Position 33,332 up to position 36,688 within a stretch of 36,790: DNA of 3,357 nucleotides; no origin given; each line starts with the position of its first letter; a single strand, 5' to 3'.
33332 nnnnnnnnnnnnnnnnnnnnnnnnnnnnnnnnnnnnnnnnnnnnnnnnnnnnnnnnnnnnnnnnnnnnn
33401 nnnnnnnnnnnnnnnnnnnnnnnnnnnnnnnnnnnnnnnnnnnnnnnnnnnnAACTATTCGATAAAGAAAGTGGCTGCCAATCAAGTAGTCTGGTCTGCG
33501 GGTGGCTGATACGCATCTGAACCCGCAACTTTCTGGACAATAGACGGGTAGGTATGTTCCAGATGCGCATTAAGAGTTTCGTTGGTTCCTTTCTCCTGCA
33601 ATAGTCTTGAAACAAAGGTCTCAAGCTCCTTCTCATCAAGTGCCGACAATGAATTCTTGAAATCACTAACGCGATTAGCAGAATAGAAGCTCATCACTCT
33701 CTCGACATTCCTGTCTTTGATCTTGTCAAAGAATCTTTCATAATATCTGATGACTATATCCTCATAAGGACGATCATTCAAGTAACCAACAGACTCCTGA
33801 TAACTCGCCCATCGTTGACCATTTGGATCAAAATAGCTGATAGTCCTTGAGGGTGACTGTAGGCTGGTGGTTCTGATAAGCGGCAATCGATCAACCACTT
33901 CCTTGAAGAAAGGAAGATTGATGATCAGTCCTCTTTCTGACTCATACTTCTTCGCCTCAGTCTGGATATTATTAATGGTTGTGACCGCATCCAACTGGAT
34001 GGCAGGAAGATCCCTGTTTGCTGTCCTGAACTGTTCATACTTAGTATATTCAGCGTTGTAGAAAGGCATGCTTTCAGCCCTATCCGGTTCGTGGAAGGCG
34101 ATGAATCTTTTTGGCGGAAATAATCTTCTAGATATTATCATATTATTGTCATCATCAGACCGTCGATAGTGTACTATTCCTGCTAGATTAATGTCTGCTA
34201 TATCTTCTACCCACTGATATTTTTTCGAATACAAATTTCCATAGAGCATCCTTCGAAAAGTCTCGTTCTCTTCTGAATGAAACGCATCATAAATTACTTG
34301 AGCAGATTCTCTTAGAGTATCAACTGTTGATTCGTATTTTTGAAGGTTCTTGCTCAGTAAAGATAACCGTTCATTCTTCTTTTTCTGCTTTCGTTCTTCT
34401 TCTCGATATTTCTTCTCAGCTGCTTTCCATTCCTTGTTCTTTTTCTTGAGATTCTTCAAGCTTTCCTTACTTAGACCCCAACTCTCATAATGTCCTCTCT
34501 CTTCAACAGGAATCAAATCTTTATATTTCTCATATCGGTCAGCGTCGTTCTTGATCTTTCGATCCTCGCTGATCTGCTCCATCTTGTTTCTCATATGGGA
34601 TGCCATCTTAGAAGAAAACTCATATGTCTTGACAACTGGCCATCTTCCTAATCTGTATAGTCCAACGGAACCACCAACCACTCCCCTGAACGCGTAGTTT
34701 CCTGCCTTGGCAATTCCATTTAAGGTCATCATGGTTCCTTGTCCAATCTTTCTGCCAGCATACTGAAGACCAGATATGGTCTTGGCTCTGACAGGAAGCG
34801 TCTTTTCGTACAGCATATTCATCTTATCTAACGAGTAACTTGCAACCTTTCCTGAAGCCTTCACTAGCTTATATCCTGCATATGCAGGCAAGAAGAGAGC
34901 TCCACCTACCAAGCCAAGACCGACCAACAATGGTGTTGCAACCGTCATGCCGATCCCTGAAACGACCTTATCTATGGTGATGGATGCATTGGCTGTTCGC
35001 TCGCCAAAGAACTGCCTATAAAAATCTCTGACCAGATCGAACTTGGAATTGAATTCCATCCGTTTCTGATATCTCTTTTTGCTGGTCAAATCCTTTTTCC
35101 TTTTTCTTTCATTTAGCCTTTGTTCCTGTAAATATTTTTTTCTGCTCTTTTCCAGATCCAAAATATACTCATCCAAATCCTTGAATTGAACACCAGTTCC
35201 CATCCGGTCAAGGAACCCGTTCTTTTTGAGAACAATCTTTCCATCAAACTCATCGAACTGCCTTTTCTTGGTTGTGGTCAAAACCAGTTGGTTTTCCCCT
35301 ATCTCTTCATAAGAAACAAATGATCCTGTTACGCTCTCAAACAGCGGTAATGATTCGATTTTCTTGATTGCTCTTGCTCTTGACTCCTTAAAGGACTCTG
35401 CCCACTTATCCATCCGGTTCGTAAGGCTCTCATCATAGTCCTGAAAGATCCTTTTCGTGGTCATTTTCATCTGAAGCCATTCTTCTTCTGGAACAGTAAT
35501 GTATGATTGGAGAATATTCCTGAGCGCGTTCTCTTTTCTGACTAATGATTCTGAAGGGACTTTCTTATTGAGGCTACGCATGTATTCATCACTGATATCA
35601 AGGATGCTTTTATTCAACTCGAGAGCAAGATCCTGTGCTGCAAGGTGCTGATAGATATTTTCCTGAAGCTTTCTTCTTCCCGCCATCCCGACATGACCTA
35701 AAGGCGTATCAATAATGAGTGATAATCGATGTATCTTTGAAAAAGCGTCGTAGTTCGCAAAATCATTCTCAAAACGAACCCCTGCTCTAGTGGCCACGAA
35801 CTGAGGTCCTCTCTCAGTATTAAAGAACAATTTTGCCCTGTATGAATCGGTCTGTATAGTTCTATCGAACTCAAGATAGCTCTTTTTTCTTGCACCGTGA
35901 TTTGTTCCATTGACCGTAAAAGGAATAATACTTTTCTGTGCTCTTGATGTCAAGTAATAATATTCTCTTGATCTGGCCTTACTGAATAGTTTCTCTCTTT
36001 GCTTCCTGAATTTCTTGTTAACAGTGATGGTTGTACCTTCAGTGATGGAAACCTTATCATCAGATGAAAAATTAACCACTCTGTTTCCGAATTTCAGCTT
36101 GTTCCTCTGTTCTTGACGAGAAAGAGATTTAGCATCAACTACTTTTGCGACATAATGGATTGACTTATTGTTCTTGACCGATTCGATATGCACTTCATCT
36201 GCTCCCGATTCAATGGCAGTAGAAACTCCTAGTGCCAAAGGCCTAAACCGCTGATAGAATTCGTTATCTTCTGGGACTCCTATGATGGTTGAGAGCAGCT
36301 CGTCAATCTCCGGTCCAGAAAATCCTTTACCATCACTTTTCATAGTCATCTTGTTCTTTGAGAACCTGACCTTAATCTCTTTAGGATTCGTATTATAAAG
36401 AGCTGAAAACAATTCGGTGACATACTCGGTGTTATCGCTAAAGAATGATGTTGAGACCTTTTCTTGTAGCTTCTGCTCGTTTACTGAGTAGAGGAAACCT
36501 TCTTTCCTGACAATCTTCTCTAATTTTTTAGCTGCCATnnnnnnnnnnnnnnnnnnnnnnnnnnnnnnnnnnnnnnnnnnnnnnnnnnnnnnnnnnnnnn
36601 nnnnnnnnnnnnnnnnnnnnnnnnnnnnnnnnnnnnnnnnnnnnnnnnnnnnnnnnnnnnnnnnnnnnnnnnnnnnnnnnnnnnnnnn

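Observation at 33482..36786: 1018-aa protein with a degenerate GHKL-like head, a mid-protein hydrophobic/Gly-zipper segment and basic coiled coils, coupled to an 82-aa partner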

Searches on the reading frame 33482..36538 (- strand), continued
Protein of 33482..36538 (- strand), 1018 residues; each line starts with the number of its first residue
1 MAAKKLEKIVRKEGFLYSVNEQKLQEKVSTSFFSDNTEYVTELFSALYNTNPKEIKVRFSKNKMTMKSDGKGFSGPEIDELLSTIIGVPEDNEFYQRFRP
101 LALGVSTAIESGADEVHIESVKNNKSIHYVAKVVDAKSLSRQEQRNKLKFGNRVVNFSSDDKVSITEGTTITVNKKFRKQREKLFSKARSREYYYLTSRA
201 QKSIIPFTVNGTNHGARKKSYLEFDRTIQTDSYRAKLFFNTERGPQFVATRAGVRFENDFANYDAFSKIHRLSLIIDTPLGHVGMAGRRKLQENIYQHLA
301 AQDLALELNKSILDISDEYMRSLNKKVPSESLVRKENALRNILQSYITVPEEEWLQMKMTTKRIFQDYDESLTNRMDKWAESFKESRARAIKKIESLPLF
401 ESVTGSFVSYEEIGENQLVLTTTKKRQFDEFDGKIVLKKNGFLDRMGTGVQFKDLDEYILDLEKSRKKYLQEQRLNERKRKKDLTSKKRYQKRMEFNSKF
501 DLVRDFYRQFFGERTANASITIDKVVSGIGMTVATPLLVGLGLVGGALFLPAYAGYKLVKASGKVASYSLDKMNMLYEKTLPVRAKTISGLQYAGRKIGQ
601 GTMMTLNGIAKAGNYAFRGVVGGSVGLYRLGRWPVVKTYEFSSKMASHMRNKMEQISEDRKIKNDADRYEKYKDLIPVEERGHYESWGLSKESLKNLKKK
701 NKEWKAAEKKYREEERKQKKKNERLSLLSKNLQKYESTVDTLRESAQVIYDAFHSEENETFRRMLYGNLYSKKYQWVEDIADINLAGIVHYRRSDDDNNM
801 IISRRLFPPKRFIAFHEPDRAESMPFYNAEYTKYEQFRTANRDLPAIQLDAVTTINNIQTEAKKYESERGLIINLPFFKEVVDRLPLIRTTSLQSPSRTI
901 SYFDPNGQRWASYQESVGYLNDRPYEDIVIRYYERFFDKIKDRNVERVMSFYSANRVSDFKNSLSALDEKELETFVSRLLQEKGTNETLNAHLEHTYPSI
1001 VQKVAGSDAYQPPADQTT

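Call 72: search_protein_families(library=pfam, proteins=[L017:8554-9930:-, L036:17631-18656:+, L025:2614-4188:+, L029:7330-8337:+, L034:925-2010:+, L025:508-1599:-, L012:17844-20462:-, L012:16994-17413:-, L012:9166-9954:+, L013:2735-5974:-], max_evalue=0.001)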
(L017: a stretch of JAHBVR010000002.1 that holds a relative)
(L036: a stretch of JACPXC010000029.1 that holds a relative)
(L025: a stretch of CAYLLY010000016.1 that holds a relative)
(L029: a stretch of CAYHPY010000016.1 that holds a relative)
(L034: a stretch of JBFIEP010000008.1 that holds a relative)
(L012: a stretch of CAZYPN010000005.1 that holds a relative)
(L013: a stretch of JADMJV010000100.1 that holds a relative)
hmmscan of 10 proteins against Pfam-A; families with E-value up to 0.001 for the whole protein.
L017:8554-9930:- (458 aa): 1 family
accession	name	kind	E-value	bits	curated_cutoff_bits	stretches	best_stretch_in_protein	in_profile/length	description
PF01435.24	Peptidase_M48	-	8.3e-27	94.7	20.3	1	224-399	5-184/186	Peptidase family M48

L036:17631-18656:+ (341 aa): 4 families
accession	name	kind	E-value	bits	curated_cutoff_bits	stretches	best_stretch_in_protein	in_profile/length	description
PF00069.31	Pkinase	-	1.1e-47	163.1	31.7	1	71-332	3-256/263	Protein kinase domain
PF07714.23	PK_Tyr_Ser-Thr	-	4.3e-26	92.2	23.1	1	71-286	3-206/258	Protein tyrosine and serine/threonine kinase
PF03109.22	ABC1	-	0.00018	21.2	22.9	1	145-220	145-219/244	ABC1 atypical kinase-like domain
PF01636.29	APH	-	0.00051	20.3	23.2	1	155-218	136-200/239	Phosphotransferase enzyme family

L025:2614-4188:+ (524 aa): 1 family
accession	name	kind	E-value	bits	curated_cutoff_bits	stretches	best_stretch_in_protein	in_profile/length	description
PF00004.35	AAA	-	3.2e-07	31.3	21.2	1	244-376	2-123/131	ATPase family associated with various cellular activities (AAA)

L029:7330-8337:+ (335 aa): 0 families

L034:925-2010:+ (361 aa): 0 families

L025:508-1599:- (363 aa): 0 families

L012:17844-20462:- (872 aa): 0 families

L012:16994-17413:- (139 aa): 0 families

L012:9166-9954:+ (262 aa): 2 families
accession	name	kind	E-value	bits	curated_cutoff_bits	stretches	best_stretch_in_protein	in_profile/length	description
PF13365.12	Trypsin_2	-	7e-09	37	27.6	1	91-225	2-140/144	Trypsin-like peptidase domain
PF00089.32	Trypsin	-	5.6e-07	30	20.6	1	78-179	16-125/220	Trypsin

L013:2735-5974:- (1079 aa): 2 families
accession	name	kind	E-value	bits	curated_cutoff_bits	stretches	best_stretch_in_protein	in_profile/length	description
PF00873.25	ACR_tran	-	1.3e-176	589.7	28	1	31-1060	3-1020/1021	AcrB/AcrD/AcrF family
PF02355.23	SecD_SecF_C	-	5.4e-05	23.1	20.5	1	364-520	25-187/189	Protein export membrane protein SecD/SecF, C-terminal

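Call 79: search_solved_structures(query=A8, max_evalue=1)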
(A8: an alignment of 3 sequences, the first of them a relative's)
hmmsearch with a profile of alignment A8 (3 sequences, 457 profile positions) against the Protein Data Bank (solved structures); distinct sequences matched with E-value up to 1: 0.

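Call 80: search_solved_structures(query=A9, max_evalue=1)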
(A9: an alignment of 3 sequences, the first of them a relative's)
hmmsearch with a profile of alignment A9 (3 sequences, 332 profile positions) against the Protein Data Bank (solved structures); distinct sequences matched with E-value up to 1: 0.

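Call 81: search_solved_structures(query=A10, max_evalue=1)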
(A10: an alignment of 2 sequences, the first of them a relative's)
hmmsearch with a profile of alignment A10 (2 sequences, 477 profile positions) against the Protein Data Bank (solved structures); distinct sequences matched with E-value up to 1: 7.
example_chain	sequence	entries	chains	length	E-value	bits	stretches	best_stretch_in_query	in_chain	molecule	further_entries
6iws_A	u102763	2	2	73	0.19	13.6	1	383-424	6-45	DnaJ homolog subfamily A member 3, mitochondrial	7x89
1bqz_A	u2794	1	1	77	0.22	13.4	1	383-432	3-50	DNAJ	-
5nro_B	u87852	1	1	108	0.32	12.9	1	382-432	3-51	Chaperone protein DnaJ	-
8r3g_C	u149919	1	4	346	0.34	12.8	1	229-288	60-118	Central glycolytic genes regulator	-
1bq0_A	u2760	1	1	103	0.47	12.3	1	383-432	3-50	DNAJ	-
1xbl_A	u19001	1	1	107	0.52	12.1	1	383-432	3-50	DNAJ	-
2dn9_A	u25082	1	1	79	0.54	12.1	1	384-424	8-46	DnaJ homolog subfamily A member 3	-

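Call 82: search_solved_structures(query=A11, max_evalue=1)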
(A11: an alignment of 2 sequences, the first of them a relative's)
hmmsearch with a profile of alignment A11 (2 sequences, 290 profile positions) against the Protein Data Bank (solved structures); distinct sequences matched with E-value up to 1: 0.

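Call 84: list_cluster_members(proteins=[P0008, P0002, L004:7962-10004:+, L001:7830-10004:+])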
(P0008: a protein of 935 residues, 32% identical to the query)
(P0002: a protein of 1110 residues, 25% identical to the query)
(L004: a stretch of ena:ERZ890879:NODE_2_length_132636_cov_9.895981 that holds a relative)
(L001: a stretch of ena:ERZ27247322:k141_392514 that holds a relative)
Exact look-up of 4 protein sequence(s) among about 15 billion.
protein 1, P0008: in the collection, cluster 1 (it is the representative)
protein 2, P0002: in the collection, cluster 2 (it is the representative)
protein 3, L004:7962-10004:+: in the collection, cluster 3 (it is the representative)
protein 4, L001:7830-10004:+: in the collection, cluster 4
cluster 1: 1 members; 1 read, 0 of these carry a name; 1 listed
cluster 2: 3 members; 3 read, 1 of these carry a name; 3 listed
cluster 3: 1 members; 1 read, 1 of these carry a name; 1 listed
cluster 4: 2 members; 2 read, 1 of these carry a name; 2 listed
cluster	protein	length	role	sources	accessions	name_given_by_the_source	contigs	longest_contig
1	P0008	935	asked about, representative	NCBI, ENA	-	-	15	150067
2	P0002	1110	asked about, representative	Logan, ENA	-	-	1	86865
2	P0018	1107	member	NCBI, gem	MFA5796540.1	MAG: hypothetical protein WC916_00700 [Candidatus Woesearchaeota archaeon]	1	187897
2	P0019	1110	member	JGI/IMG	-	-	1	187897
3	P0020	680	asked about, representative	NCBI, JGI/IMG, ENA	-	hypothetical protein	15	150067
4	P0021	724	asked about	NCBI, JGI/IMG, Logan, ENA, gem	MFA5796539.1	MAG: ATP-binding protein [Candidatus Woesearchaeota archaeon]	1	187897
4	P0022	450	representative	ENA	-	-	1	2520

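Call 86: find_related_loci(query=window:33482-36538:-, collection=metagenome_contigs, flank=10000)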
Query window:33482-36538:- (1018 aa) in metagenome_contigs; peptide patterns used: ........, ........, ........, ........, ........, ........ (x = any residue, [..] = any of these).
143 stretches matched a pattern, but none encodes a relative of the query by tblastn (E <= 1e-3).

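Call 87: find_related_loci(query=A4, collection=viral_contigs, flank=8000)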
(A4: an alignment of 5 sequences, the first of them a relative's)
Query A4 (680 aa) in viral_contigs; peptide patterns used: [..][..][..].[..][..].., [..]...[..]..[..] (x = any residue, [..] = any of these).
131 stretches matched a pattern; 8 encode a relative of the query (tblastn E <= 1e-3); 8 distinct loci.
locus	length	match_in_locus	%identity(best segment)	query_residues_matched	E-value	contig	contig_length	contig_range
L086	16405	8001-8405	28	116-265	1e-9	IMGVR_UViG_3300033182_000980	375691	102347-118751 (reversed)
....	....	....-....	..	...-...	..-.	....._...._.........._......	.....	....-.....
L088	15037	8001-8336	35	118-214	2e-7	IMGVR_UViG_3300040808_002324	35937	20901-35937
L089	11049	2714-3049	35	118-214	2e-7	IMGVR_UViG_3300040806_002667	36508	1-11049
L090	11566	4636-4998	35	118-221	2e-7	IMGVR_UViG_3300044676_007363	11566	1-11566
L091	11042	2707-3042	35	118-214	2e-7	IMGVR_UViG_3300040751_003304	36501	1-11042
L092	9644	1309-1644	35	118-214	2e-7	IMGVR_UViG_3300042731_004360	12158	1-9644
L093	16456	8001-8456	29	113-223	8e-5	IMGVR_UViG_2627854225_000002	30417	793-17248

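Call 96: find_related_loci(query=A4, collection=metagenome_contigs, flank=10000)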
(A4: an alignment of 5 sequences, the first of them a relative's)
Query A4 (680 aa) in metagenome_contigs; peptide patterns used: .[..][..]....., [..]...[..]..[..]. (x = any residue, [..] = any of these).
600 stretches matched a pattern (row limit reached: there are more); 345 encode a relative of the query (tblastn E <= 1e-3); the best 80 are kept; 80 distinct loci.
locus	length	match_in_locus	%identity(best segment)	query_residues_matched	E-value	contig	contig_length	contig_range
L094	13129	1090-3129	100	1-680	0e+0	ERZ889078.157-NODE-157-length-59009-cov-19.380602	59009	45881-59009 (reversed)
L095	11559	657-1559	32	104-409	7e-43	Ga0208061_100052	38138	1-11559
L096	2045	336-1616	28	104-556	2e-43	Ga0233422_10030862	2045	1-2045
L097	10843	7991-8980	30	106-473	8e-42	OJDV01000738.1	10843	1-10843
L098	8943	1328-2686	28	104-577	2e-40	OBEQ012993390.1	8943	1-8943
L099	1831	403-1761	27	101-576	4e-41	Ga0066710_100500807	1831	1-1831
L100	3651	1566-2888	26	101-562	1e-39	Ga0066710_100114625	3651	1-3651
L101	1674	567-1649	28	105-497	6e-41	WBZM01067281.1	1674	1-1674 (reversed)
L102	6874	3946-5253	27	84-556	2e-39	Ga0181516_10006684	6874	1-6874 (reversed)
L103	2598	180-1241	30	105-477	3e-39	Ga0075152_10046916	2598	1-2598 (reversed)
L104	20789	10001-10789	34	101-368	2e-38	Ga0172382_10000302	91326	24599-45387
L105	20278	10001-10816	32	105-381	9e-38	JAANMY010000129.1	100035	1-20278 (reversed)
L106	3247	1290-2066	33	105-363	4e-38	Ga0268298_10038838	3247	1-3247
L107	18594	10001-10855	31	94-382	1e-37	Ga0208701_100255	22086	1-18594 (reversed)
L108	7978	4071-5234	27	106-502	1e-37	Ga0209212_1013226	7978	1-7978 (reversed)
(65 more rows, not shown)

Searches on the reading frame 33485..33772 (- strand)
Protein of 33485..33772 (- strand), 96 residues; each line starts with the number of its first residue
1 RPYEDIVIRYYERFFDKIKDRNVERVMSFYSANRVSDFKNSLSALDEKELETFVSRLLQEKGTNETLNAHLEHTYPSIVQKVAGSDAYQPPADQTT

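Call 63: search_solved_structures(query=A6, max_evalue=10)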
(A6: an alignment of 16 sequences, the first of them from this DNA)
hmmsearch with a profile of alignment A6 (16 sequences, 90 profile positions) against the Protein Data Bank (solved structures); distinct sequences matched with E-value up to 10: 3.
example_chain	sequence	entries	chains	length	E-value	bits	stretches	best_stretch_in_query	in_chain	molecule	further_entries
1i84_U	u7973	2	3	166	1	12.9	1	22-74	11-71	SMOOTH MUSCLE MYOSIN REGULATORY LIGHT CHAIN | MYOSIN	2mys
5cwo_A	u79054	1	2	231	1.4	12.4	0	64-85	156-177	Designed helical repeat protein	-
1na7_A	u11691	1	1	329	2.3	11.7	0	30-59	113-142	Casein kinase II, alpha chain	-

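Call 64: search_protein_families(library=pfam, alignment_id=A6, max_evalue=1)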
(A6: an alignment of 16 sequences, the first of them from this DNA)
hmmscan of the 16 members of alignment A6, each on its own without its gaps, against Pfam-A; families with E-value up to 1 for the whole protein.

A. member 1, seq(96 aa): 3 families
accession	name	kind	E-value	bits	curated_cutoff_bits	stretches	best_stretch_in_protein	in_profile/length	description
PF18982.5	JetA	-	0.021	13.9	26.2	1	7-79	105-176/434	Wadjet protein JetA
PF00745.25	GlutR_dimer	-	0.093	13.5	22.9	1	4-81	3-68/99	Glutamyl-tRNAGlu reductase, dimerisation domain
PF19963.4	VMAP-M1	-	0.16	13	25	1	44-73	43-78/113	vWA-MoxR associated protein middle region (VMAP-M) 1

B. families by the number of members that match (of 16 scanned): 22 families
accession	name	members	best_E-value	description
PF07957.16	DUF3294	1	0.0072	Protein of unknown function (DUF3294)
PF10456.14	BAR_3_WASP_bdg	1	0.0084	WASP-binding domain of Sorting nexin protein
PF24901.1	HTH_MCM7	1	0.012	DNA replication licensing factor MCM7, winged helix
PF17044.10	BPTA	1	0.013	Borrelial persistence in ticks protein A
PF21843.2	DUF6902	1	0.02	Domain of unknown function (DUF6902)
PF18982.5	JetA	1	0.021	Wadjet protein JetA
PF12186.13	AcylCoA_dehyd_C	1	0.026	Acyl-CoA dehydrogenase C terminal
PF25228.1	Lips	1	0.035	Lips protein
PF17528.7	HdcB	1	0.041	Histidine decarboxylase maturation protein HdcB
PF16238.11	DUF4897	1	0.045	Domain of unknown function (DUF4897)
PF08385.17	DHC_N1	1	0.052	Dynein heavy chain, N-terminal region 1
PF14163.11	SieB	1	0.053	Super-infection exclusion protein B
PF03418.19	Peptidase_A25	1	0.066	Germination protease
PF21125.3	MPN_2A_DUB_like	1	0.074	BRCA1-A complex subunit Abraxas 1 MPN domain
PF11547.14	E3_UbLigase_EDD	1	0.086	E3 ubiquitin ligase EDD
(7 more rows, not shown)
